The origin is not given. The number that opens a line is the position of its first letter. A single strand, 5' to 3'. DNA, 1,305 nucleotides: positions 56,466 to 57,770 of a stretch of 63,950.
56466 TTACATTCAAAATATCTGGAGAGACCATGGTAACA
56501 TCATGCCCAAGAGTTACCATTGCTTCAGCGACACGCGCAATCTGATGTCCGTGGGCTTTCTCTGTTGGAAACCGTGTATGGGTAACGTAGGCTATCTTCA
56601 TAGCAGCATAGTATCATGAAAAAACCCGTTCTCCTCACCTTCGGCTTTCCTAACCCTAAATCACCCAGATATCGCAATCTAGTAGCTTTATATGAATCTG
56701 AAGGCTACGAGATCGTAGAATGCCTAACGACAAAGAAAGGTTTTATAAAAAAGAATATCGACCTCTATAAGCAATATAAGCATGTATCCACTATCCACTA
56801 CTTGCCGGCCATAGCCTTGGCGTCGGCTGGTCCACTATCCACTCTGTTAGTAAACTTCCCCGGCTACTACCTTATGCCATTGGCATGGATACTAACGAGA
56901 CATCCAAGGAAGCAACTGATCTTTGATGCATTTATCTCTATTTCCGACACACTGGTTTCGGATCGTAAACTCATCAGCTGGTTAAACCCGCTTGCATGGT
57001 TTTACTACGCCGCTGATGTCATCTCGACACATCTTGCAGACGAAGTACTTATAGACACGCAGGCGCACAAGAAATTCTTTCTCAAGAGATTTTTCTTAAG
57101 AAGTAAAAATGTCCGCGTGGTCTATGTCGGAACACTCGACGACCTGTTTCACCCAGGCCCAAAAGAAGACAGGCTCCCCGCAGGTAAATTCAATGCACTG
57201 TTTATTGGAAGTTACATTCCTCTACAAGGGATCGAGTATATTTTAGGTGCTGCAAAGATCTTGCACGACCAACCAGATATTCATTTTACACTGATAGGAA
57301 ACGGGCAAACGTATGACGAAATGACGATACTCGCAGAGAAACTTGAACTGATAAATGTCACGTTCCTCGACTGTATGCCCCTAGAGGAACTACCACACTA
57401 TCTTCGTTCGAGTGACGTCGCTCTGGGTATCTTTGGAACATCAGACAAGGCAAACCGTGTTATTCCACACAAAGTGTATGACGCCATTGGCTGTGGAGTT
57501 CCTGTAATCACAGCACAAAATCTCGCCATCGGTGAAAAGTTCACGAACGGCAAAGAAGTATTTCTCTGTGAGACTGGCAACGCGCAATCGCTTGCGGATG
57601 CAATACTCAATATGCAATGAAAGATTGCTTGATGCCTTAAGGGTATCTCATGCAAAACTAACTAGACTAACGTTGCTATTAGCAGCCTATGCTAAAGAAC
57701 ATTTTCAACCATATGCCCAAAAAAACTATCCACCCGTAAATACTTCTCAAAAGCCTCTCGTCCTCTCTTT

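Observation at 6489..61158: Blocks of 7-9-nt tandem repeats at gene junctions and in frame inside conserved genes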

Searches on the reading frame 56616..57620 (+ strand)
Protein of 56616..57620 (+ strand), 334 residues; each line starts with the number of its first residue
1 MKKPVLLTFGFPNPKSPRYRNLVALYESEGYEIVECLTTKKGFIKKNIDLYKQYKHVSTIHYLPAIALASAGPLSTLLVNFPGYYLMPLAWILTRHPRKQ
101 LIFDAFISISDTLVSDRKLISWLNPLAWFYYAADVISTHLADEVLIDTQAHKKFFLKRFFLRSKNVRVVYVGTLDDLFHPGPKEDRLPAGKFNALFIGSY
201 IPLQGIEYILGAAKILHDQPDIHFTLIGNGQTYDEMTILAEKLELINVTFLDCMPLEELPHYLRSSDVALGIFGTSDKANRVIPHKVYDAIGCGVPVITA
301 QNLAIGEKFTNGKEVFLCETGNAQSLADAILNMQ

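Call 69: search_protein_families(library=pfam, proteins=[window:56616-57620:+], max_evalue=0.01)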
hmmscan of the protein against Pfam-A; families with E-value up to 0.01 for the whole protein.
window:56616-57620:+ (334 aa): 3 families
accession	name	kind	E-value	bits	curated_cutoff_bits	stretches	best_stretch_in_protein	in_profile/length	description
PF00534.26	Glycos_transf_1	-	1.1e-17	64.6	26.4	1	186-331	10-153/172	Glycosyl transferases group 1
PF13692.12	Glyco_trans_1_4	-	1e-15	58.7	27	1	193-332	3-138/142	Glycosyl transferases group 1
PF13524.12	Glyco_trans_1_2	-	2.5e-08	34.4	25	1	217-329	10-107/144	Glycosyl transferase-like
